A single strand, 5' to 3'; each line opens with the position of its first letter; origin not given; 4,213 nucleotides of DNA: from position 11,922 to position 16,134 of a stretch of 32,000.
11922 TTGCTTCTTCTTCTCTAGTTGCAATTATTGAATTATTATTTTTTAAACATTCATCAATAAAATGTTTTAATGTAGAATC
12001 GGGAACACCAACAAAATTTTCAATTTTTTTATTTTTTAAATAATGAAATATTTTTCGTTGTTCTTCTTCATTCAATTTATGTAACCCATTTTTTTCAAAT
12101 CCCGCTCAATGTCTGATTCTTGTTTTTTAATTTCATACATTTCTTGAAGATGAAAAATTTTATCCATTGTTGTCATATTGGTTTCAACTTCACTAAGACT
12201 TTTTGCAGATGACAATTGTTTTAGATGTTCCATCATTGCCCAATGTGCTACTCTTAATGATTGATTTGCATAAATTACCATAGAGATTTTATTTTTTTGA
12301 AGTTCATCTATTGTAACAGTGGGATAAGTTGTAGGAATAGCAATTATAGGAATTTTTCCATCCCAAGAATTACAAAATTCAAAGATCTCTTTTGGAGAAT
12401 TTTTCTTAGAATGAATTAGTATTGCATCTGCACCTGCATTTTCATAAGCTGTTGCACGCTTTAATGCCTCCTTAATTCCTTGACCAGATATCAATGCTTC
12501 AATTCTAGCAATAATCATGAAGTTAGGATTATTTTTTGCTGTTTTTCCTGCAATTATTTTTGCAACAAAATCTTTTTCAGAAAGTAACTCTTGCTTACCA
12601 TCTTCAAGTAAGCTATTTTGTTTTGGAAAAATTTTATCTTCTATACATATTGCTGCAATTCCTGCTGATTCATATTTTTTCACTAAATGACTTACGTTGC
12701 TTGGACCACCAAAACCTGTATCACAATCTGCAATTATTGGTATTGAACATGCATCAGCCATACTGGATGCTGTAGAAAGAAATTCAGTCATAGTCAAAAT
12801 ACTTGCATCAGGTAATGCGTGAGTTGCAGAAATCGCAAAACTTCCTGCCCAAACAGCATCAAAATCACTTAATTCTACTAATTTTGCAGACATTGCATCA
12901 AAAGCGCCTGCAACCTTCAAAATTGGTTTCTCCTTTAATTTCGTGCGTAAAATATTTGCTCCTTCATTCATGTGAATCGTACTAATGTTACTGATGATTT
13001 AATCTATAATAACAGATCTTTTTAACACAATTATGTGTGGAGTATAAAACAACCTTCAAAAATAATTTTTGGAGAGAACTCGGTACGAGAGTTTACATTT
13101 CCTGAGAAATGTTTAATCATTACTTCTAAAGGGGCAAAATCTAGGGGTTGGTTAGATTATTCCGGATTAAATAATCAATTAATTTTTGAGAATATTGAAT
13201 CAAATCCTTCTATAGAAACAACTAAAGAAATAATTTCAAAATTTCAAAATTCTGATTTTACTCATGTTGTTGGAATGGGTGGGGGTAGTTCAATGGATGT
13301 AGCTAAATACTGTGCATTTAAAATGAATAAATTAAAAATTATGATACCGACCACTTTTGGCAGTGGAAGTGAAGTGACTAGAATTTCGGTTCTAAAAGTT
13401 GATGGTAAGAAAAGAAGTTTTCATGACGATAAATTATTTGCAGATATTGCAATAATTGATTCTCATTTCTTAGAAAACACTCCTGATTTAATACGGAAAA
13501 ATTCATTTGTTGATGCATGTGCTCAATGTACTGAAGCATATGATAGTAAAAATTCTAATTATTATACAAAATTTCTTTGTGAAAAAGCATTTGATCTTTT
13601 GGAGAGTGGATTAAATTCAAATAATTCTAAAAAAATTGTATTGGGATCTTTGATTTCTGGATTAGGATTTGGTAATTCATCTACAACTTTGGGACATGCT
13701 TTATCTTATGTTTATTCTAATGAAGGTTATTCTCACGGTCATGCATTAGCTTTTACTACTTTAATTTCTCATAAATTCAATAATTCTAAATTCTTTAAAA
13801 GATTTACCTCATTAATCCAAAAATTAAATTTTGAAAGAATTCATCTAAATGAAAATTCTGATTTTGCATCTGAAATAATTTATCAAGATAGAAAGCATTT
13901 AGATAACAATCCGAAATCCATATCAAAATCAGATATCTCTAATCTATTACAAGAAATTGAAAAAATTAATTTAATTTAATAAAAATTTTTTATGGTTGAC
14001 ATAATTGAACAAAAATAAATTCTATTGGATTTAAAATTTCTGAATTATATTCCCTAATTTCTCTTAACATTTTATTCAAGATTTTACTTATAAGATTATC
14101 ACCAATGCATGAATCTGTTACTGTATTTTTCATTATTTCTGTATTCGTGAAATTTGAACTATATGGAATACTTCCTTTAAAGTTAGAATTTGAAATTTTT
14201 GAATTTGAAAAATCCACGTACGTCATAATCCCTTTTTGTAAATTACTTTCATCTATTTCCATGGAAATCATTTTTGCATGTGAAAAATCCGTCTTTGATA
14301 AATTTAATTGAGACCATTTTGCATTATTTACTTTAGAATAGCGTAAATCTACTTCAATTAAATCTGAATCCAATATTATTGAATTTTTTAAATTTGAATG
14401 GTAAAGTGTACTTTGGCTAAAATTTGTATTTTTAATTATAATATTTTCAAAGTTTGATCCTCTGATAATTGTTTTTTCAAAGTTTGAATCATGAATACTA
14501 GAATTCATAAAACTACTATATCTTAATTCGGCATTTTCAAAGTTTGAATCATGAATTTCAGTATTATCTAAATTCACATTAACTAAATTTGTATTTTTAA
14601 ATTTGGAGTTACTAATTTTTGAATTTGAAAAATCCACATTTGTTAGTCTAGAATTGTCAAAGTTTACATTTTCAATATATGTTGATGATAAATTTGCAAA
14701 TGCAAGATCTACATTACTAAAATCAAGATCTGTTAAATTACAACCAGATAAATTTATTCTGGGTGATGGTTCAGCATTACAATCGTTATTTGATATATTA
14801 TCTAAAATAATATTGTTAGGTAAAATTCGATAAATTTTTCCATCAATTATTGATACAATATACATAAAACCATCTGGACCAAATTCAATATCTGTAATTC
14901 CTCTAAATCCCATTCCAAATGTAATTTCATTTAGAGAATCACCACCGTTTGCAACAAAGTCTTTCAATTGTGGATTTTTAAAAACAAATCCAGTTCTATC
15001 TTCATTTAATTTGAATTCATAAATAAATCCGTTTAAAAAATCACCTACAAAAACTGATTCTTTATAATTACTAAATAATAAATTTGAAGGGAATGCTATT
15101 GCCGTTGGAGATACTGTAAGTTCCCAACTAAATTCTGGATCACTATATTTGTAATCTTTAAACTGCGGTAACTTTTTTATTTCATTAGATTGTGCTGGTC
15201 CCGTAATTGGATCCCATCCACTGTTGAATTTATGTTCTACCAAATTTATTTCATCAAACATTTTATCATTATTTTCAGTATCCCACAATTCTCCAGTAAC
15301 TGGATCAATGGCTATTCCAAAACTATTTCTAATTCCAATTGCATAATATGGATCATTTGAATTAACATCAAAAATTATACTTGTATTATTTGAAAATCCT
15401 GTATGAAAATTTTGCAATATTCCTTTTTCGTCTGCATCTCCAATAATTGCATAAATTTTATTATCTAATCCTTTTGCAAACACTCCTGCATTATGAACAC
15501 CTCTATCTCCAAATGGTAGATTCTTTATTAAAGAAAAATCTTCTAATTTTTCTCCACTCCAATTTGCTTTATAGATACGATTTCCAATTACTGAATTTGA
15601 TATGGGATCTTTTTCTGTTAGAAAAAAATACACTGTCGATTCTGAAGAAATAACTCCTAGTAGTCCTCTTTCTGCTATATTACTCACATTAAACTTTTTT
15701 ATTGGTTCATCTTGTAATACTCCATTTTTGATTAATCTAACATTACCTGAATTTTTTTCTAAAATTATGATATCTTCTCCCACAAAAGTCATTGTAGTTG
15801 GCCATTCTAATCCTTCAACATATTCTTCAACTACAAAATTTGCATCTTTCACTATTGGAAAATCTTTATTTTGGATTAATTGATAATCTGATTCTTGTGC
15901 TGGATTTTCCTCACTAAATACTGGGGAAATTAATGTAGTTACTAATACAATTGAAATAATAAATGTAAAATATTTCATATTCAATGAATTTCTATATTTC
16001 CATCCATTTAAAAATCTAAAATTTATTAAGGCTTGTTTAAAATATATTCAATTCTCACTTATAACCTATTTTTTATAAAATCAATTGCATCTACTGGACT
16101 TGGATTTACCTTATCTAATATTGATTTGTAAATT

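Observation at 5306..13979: Complete 2-hydroxyethylphosphonate-derived phosphonate cluster embedded in surface-glycan genes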

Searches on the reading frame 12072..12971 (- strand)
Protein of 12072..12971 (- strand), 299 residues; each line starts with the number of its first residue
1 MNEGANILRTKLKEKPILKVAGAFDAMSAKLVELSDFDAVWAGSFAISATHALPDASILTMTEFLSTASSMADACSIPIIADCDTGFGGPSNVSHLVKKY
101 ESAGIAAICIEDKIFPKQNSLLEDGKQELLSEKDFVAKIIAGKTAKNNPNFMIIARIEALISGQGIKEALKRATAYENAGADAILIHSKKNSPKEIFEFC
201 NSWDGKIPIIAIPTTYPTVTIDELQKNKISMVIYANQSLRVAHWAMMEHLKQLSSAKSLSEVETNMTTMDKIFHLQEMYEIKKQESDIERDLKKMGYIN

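Call 3: search_protein_families(library=pfam, proteins=[window:12072-12971:-], max_evalue=0.01)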
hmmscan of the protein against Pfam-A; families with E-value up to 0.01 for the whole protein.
window:12072-12971:- (299 aa): 3 families
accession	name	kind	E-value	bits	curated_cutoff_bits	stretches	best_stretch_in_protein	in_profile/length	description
PF13714.12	PEP_mutase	-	3.7e-57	194.1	31.5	1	11-253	3-239/240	Phosphoenolpyruvate phosphomutase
PF00463.27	ICL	-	2.7e-05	23.3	26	1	77-119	150-192/526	Isocitrate lyase family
PF07905.16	PucR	-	0.0055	17.5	33.5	0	175-221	65-110/118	Purine catabolism regulatory protein-like family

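Call 6: search_solved_structures(query=window:12072-12971:-, max_evalue=0.001, show_alignments=2)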
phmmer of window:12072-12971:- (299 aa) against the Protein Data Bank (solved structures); distinct sequences matched with E-value up to 0.001: 29.
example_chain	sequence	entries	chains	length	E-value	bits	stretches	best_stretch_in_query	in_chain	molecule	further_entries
5unc_A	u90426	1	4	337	5.9e-75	255.5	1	4-286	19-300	PHOSPHOENOLPYRUVATE PHOSPHOMUTASE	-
2dua_A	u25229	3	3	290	6.4e-68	232.4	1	8-277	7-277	Phosphonopyruvate hydrolase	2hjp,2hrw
1m1b_A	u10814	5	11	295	2.9e-62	213.9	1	8-285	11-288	PHOSPHOENOLPYRUVATE PHOSPHOMUTASE | PROTEIN (PHOSPHOENOLPYRUVATE MUTASE)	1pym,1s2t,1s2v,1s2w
1s2u_A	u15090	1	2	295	3.6e-61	210.3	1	8-285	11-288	Phosphoenolpyruvate phosphomutase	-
4iqd_A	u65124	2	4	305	1.4e-32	116.5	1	3-287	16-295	Carboxyvinyl-carboxyphosphonate phosphorylmutase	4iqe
1o5q_A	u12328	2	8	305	3.5e-29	105.4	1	9-293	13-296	Probable methylisocitrate lyase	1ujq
1xg3_A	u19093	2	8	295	2.6e-28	102.5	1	10-281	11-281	Probable methylisocitrate lyase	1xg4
3eoo_A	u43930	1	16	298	3.8e-28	102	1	5-251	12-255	Methylisocitrate lyase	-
1mum_A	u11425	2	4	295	8.3e-28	100.9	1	10-281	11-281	2-methylisocitrate lyase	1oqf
9hra_A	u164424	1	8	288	2.6e-26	96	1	10-252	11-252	2-methylisocitrate lyase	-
9hgk_A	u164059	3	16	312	3.1e-26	95.7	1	10-252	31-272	2-methylisocitrate lyase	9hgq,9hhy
9hgo_A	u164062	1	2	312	8.3e-26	94.3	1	10-252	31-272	2-methylisocitrate lyase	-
9hhs_A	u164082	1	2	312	1.1e-25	93.9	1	10-252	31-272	2-methylisocitrate lyase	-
1zlp_A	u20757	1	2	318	2.4e-25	92.8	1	13-253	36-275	petal death protein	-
6t4v_C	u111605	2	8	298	5.5e-25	91.6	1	14-248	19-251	2-methylisocitrate lyase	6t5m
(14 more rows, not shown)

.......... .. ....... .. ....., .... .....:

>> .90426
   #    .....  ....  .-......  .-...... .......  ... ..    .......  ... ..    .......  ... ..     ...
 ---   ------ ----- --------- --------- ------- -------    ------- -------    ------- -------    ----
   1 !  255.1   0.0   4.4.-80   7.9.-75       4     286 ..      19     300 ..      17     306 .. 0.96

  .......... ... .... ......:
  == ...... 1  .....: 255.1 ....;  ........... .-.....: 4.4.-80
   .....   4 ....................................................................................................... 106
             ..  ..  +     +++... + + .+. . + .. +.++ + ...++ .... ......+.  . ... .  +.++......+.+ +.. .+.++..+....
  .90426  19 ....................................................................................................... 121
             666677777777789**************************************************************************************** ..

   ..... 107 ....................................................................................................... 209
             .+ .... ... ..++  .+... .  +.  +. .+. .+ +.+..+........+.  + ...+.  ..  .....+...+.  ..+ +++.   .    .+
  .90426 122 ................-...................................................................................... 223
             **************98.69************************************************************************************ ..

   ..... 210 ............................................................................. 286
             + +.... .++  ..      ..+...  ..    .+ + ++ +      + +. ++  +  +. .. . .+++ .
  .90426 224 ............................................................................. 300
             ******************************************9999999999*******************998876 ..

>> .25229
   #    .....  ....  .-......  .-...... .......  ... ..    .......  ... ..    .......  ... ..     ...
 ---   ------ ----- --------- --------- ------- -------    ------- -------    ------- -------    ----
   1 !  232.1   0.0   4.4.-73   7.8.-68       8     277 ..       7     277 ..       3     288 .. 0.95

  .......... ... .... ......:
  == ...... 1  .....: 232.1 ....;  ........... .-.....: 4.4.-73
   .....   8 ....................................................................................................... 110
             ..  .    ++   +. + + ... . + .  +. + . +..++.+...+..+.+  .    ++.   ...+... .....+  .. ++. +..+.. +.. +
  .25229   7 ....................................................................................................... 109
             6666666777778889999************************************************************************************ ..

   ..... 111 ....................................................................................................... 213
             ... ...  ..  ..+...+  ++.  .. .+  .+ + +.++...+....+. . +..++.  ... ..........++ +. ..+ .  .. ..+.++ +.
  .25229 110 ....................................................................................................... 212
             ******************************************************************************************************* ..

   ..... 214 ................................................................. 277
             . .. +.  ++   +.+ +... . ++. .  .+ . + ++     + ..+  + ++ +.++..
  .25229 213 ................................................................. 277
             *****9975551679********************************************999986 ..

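Call 7: search_protein_families(library=ncbifam, proteins=[window:12072-12971:-], max_evalue=0.001)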
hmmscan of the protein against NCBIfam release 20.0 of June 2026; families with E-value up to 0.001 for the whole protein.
window:12072-12971:- (299 aa): 8 families
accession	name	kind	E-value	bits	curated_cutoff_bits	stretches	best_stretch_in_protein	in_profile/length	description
TIGR02320.1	PEP_mutase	equivalog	6.7e-91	304.2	319.55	1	8-277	1-281/284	phosphoenolpyruvate mutase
TIGR02321.1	Pphn_pyruv_hyd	equivalog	7e-76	255.1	374.4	1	8-282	7-282/290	phosphonopyruvate hydrolase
TIGR02317.1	prpB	equivalog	6.1e-52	176.6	354.4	1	7-288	4-282/285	methylisocitrate lyase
NF008455.0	PRK11320.1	equivalog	1.8e-40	139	353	1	7-284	10-285/295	methylisocitrate lyase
TIGR02319.1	CPEP_Pphonmut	equivalog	1.6e-25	89.9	420.05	1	7-281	7-279/294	carboxyvinyl-carboxyphosphonate phosphorylmutase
NF011645.0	PRK15063.1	equivalog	1.7e-07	30.5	562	1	74-159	145-231/430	isocitrate lyase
TIGR01346.1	isocit_lyase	equivalog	2.7e-07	29.4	275.9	1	77-156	151-231/527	isocitrate lyase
NF005074.0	PRK06498.1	equivalog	8.2e-07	28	446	1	76-146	178-247/531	isocitrate lyase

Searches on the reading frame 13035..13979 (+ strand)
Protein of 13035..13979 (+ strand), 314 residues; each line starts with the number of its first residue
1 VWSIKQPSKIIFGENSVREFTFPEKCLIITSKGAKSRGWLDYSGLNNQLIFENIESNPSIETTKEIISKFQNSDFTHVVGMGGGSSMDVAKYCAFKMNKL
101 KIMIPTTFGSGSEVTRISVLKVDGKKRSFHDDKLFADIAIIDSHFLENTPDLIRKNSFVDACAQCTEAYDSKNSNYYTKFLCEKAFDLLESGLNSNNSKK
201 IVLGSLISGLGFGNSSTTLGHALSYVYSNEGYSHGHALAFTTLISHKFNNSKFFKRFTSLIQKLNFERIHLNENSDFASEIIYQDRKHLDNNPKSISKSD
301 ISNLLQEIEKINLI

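Call 3: search_protein_families(library=pfam, proteins=[window:13035-13979:+], max_evalue=0.01)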
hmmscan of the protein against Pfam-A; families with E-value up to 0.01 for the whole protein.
window:13035-13979:+ (314 aa): 3 families
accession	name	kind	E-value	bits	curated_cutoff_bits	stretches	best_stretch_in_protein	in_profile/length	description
PF00465.25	Fe-ADH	-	2e-27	96.3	31.3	1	7-142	1-167/168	Iron-containing alcohol dehydrogenase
PF13685.12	Fe-ADH_2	-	1.6e-11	44.9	28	1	41-141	43-145/149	Iron-containing alcohol dehydrogenase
PF25137.1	ADH_Fe_C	-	8.7e-11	42.3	27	1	157-267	4-123/194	Fe-containing alcohol dehydrogenase family, C-terminal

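Call 7: search_protein_families(library=ncbifam, proteins=[window:13035-13979:+], max_evalue=0.001)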
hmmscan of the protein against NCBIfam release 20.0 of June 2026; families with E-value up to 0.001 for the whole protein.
window:13035-13979:+ (314 aa): 18 families
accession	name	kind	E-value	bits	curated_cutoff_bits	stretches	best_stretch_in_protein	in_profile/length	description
NF010378.0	PRK13805.1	equivalog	2.2e-27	95.3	951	2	101-254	597-762/872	bifunctional acetaldehyde-CoA/alcohol dehydrogenase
NF007911.0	PRK10624.1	equivalog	2.5e-23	82.6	537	2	102-297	135-340/382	lactaldehyde reductase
TIGR02638.1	lactal_redase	equivalog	2.2e-21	76.1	523.15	2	101-297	133-341/379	lactaldehyde reductase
NF041833.1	Fe_ADH_ErcA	equivalog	3.1e-21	75.9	550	2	102-273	133-315/382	alcohol dehydrogenase-like regulatory protein ErcA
TIGR03405.1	Phn_Fe-ADH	equivalog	3.5e-20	72.1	423.7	1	23-242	23-281/355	iron-containing alcohol dehydrogenase PsrA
NF058672.1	4HyButDHCUPNE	equivalog_domain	2.3e-18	66.6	500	2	102-175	134-208/378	4-hydroxybutyrate dehydrogenase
NF050025.1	SulfAcetaldRedSarD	equivalog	3.8e-18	65.5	700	1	40-252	54-294/385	sulfoacetaldehyde reductase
NF053866.1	CholDhdGbsBBac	equivalog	8.1e-17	60.9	550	2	102-274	143-326/392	choline dehydrogenase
NF011998.0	PRK15454.1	equivalog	5.3e-14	51.8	556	1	99-267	149-328/395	ethanolamine utilization ethanol dehydrogenase EutG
NF006941.0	PRK09423.1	subfamily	3.9e-13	49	336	1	48-177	58-188/367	glycerol dehydrogenase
NF041822.1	daptide_DH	equivalog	1.2e-10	40.8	300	1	102-169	108-175/363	daptide-type RiPP biosynthesis dehydogenase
NF002022.0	PRK00843.1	equivalog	4.8e-10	38.9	413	1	17-166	28-177/350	NAD(P)-dependent glycerol-1-phosphate dehydrogenase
NF011717.0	PRK15138.1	equivalog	1e-07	31.4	645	1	3-97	5-108/387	alcohol dehydrogenase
NF053832.1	GlycoaldRedHalo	equivalog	1e-06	28.1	550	1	54-175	64-186/363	glycolaldehyde reductase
NF007363.0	PRK09860.1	equivalog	1.6e-06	27.5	581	0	102-247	134-288/383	L-threonine dehydrogenase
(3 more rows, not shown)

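Call 44: search_solved_structures(query=window:13035-13979:+, max_evalue=0.00001, show_alignments=1)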
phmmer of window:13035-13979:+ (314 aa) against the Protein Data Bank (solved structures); distinct sequences matched with E-value up to 0.00001: 39.
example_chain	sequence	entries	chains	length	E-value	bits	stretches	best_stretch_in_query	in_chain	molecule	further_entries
1vhd_A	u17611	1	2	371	2.7e-22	83.2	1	1-240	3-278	alcohol dehydrogenase, iron-containing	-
1o2d_A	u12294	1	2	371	3.5e-22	82.9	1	2-240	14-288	Alcohol dehydrogenase, iron-containing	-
9jx4_A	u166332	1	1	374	9.2e-20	74.9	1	49-239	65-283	Aldehyde-alcohol dehydrogenase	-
3zdr_A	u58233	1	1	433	2.7e-19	73.4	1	91-260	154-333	ALCOHOL DEHYDROGENASE DOMAIN OF THE BIFUNCTIONAL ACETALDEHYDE DEHYDROGENASE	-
7qlg_AAA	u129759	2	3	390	1.6e-16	64.3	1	102-283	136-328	Lactaldehyde reductase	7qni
1rrm_A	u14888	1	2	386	1.6e-16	64.2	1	102-283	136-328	Lactaldehyde reductase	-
7qlq_AAA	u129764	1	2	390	1.7e-16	64.2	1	102-283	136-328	Lactaldehyde reductase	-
5br4_A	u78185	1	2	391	1.7e-16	64.2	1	102-283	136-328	Lactaldehyde reductase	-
2bi4_A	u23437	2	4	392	1.7e-16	64.2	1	102-283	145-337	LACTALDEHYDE REDUCTASE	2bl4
7qls_AAA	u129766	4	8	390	2.1e-16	63.8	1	102-283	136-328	Lactaldehyde reductase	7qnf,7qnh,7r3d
9knp_A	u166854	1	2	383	4.4e-16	62.8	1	99-268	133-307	375aa long hypothetical alchol dehydrogenase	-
7qnj_AAA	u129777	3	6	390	1.2e-15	61.4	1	102-283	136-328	Lactaldehyde reductase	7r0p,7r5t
6jko_A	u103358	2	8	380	6.3e-15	59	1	39-257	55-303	Methanol dehydrogenase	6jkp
30sm_A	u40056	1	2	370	1.9e-14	57.4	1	70-237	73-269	Cvir-Hbd2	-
6c75_A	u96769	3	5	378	2.7e-14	57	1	97-267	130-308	Alcohol dehydrogenase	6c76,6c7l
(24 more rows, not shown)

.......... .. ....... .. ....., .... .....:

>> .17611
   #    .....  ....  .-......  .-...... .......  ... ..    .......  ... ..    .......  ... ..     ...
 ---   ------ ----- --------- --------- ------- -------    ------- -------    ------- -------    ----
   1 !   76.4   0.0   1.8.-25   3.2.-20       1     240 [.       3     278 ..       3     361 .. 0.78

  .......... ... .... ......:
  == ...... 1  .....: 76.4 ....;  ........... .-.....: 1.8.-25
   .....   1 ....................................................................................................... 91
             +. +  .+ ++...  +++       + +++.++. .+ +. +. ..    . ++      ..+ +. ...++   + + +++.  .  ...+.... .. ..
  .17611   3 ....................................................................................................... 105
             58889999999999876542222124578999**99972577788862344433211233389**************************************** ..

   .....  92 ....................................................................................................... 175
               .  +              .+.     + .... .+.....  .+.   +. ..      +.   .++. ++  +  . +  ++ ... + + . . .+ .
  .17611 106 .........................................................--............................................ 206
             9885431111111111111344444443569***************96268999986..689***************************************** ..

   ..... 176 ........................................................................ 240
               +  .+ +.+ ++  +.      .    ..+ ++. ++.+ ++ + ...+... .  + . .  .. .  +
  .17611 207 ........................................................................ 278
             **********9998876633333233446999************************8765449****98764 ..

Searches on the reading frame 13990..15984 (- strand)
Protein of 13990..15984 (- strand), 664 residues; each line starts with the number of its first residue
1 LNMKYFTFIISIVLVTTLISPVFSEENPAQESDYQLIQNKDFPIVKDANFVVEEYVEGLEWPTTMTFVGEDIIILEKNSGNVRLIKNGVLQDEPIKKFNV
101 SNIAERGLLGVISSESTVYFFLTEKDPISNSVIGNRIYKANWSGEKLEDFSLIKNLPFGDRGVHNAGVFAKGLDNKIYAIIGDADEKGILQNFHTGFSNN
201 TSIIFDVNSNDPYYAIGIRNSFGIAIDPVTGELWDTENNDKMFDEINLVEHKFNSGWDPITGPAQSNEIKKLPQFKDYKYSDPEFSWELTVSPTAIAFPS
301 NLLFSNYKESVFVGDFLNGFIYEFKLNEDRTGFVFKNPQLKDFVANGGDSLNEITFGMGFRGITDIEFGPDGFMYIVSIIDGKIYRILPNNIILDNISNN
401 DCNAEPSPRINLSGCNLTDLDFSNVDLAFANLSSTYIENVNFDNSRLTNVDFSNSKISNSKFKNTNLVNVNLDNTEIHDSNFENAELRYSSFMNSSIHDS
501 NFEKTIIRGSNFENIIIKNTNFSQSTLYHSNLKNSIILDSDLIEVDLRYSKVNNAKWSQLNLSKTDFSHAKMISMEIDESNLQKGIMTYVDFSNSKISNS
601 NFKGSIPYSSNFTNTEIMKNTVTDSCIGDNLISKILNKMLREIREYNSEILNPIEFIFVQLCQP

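Call 3: search_protein_families(library=pfam, proteins=[window:13990-15984:-], max_evalue=0.01)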
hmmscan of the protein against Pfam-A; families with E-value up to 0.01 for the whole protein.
window:13990-15984:- (664 aa): 6 families
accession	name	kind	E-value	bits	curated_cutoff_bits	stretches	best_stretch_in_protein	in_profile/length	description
PF13599.13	Pentapeptide_4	-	6.4e-29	100.3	38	4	437-512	3-78/78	Pentapeptide repeat region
PF07995.17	GSDH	-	2.5e-28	99.8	25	1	59-385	1-331/332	Glucose / Sorbosone dehydrogenase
PF00805.28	Pentapeptide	-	3.1e-28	97.4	20.2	6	439-473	5-39/40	Pentapeptide repeats (8 copies)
PF13576.12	Pentapeptide_3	-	5.8e-13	49.3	27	3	442-485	1-47/48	Pentapeptide repeats (9 copies)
PF23894.2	LD_SV2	-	1.5e-07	32.1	29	1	474-539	24-89/92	SV2A/B/C luminal domain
PF05264.16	CfAFP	-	0.00095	19.6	25.9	1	447-521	23-98/137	Choristoneura fumiferana antifreeze protein (CfAFP)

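Call 7: search_protein_families(library=ncbifam, proteins=[window:13990-15984:-], max_evalue=0.001)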
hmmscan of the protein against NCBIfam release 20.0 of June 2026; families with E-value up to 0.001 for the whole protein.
window:13990-15984:- (664 aa): 20 families
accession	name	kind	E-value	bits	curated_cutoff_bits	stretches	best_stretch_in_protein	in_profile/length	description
NF047416.1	penta_HetL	equivalog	3.7e-20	72.3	260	1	461-640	14-188/218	heterocyst differentiation pentapeptide repeat protein HetL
NF052603.1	penta_Alr5209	equivalog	1.1e-17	64.1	125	3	410-489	18-97/113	Alr5209 family pentapeptide repeat protein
NF033086.2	penta_rpt_Qnr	equivalog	2.8e-16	59.9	240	2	409-580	24-186/211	Qnr family pentapeptide repeat protein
NF011744.0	PRK15197.1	equivalog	1.4e-11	44.1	274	2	396-520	140-259/291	SPI-2 type III secretion system effector PipB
NF011904.1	PRK15377.1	subfamily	1.1e-10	40.5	500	1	409-508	13-120/606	type III secretion system effector HECT-type E3 ubiquitin transferase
NF011743.0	PRK15196.1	equivalog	1.8e-09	37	354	2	410-511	162-263/350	type III secretion system effector PipB2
NF000071.4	penta_rpt_QnrA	exception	5.3e-09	36.2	450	1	411-582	32-194/218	QnrA family quinolone resistance pentapeptide repeat protein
NF012151.0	penta_rpt_QnrAS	exception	6.8e-09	36.1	490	1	413-573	34-185/218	QnrAS family quinolone resistance pentapeptide repeat protein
NF000421.1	penta_rpt_QnrVC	exception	7.3e-09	35.9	460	2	413-576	34-188/218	QnrVC family quinolone resistance pentapeptide repeat protein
NF007264.0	PRK09718.1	equivalog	1.1e-07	31.1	326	1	447-556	97-206/512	SopA family protein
NF000056.3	penta_rpt_QnrS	exception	7.8e-07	29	460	1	439-588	20-165/218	QnrS family quinolone resistance pentapeptide repeat protein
NF051894.1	anti_phage_HalA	equivalog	8.6e-07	28.5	250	1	415-500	51-139/338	anti-phage Hailong system effector protein HalA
TIGR03606.1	non_repeat_PQQ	subfamily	9.5e-07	28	434.55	0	213-262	224-272/454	glucose/sorbosone family PQQ-dependent dehydrogenase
NF000349.1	mfpA_AE000516.2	equivalog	2.2e-06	27.6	360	0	408-511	20-128/183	pentapeptide repeat protein MfpA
NF033375.2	penta_rpt_QnrE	exception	3.8e-06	27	480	0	503-617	11-126/214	QnrE family quinolone resistance pentapeptide repeat protein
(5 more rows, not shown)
